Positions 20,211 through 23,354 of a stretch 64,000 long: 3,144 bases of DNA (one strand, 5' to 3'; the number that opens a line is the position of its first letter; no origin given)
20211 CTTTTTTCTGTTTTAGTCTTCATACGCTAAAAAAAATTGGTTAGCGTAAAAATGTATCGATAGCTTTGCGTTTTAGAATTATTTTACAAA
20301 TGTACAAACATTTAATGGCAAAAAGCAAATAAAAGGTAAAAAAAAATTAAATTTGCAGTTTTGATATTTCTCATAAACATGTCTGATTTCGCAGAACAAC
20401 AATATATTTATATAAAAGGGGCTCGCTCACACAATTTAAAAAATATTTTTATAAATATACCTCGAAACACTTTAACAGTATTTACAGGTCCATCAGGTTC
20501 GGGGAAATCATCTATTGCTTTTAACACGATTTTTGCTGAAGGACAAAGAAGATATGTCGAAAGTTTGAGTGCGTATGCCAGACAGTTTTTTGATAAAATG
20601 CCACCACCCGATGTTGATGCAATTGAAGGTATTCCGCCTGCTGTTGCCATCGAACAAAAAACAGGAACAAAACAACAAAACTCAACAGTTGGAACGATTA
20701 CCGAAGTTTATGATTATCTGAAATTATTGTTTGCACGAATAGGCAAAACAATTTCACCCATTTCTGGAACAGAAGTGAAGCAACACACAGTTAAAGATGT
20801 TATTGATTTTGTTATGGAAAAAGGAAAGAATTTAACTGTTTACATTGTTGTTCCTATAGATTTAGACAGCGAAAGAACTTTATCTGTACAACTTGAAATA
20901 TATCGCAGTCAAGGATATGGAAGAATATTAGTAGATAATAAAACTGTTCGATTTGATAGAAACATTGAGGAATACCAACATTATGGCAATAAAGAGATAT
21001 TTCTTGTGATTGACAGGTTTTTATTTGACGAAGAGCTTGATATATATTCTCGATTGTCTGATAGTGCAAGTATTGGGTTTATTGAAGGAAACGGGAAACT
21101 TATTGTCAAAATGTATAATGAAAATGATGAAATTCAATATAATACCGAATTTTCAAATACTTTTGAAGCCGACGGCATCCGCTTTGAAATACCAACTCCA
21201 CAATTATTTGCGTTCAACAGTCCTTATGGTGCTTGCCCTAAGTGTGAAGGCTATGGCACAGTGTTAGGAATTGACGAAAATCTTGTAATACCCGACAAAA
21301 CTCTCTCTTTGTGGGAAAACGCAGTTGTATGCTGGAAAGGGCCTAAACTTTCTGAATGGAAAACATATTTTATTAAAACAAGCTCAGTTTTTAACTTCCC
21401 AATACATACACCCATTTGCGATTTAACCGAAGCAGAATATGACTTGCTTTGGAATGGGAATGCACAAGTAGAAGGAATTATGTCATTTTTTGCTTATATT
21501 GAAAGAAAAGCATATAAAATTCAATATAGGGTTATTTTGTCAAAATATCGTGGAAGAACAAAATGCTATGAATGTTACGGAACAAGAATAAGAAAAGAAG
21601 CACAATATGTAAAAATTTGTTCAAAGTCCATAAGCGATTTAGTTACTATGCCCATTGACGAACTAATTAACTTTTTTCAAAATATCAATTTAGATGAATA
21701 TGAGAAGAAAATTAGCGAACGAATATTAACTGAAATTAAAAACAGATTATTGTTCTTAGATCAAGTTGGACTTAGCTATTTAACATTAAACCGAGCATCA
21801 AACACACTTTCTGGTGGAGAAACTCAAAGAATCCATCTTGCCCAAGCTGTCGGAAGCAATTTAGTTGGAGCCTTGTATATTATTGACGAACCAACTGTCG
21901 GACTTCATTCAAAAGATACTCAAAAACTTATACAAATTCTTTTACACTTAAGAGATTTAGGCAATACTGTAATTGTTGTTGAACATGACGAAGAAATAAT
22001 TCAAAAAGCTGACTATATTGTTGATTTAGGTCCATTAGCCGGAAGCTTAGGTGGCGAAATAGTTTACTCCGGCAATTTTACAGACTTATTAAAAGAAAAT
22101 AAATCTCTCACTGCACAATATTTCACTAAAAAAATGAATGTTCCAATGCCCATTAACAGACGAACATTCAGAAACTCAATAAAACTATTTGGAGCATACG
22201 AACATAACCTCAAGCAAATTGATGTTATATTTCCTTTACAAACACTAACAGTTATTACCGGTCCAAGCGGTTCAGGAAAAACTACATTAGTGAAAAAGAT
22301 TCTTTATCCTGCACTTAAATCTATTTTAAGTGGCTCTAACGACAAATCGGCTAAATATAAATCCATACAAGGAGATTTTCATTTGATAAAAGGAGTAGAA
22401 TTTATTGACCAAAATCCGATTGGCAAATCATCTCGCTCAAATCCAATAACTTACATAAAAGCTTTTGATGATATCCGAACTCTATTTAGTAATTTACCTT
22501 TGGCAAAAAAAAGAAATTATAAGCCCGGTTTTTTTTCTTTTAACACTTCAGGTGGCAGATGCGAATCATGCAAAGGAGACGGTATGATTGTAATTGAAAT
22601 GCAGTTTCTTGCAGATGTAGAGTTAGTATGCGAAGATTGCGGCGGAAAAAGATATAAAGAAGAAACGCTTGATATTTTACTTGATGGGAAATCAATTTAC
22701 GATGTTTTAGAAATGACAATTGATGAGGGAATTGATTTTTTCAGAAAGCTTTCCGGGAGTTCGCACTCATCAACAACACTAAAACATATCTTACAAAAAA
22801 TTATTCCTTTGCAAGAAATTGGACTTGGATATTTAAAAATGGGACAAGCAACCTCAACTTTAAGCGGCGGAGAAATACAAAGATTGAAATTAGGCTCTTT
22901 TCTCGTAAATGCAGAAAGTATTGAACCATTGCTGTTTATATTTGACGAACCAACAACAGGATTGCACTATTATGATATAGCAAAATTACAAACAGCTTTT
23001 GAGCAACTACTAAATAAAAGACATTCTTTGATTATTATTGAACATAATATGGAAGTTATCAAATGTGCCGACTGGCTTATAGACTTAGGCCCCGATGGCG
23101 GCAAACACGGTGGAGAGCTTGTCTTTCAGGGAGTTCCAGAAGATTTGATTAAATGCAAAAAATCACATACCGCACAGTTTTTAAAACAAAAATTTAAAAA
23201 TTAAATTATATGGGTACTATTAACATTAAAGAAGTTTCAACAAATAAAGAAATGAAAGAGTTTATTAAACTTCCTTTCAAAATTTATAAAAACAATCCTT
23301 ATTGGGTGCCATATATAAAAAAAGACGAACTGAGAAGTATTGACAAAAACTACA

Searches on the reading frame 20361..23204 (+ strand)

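Call 72: search_protein_families(library=ncbifam, proteins=[window:20361-23204:+], max_evalue=0.00001)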
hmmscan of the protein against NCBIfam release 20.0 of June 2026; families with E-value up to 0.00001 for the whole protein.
window:20361-23204:+ (947 aa): 163 families (the best 25 are shown)
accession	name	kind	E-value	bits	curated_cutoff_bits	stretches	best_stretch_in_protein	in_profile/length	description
NF001503.0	PRK00349.1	equivalog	0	1063.6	1147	1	13-945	3-941/943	excinuclease ABC subunit UvrA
TIGR00630.1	uvra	equivalog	0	1034.1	729.8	1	16-929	2-923/924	excinuclease ABC subunit UvrA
NF001885.0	PRK00635.1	equivalog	1.5e-189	632.3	3054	1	16-943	6-917/1809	excinuclease ABC subunit A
TIGR02857.1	CydD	equivalog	8e-34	117.5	435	2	475-556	451-529/529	thiol reductant ABC exporter subunit CydD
NF040873.1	AztA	equivalog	2.9e-32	111.8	220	2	465-555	103-190/191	zinc ABC transporter ATP-binding protein AztA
TIGR03608.1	L_ocin_972_ABC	subfamily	9e-32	110.2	254.85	2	441-556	96-206/206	putative bacteriocin export ABC transporter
TIGR04521.1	ECF_ATPase_2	equivalog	1.6e-30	106.2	330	2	465-586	127-242/279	energy-coupling factor transporter ATPase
TIGR00972.1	3a0107s01c2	equivalog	2.4e-30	105.7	343.2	2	448-592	114-247/248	phosphate ABC transporter ATP-binding protein PstB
TIGR02673.1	FtsE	equivalog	1.2e-29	103.5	264.85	1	465-550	121-203/214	cell division ATP-binding protein FtsE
TIGR04520.1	ECF_ATPase_1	equivalog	3.3e-25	89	315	2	465-585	120-232/269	energy-coupling factor transporter ATPase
TIGR02982.1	heterocyst_DevA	subfamily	4.1e-25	88.7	295.8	1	460-556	120-214/220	ABC exporter ATP-binding subunit, DevA family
TIGR02211.1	LolD_lipo_ex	equivalog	5e-24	85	307.75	2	463-555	123-213/221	lipoprotein-releasing ABC transporter ATP-binding protein LolD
NF010068.0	PRK13548.1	equivalog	6.2e-24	84.5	261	1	466-547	122-206/261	heme ABC transporter ATP-binding protein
TIGR03411.1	urea_trans_UrtD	equivalog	6.3e-24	85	304.1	2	776-902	91-207/242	urea ABC transporter ATP-binding protein UrtD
TIGR01842.1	type_I_sec_PrtD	subfamily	1.2e-23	83.5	510.15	2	478-554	450-524/544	type I secretion system permease/ATPase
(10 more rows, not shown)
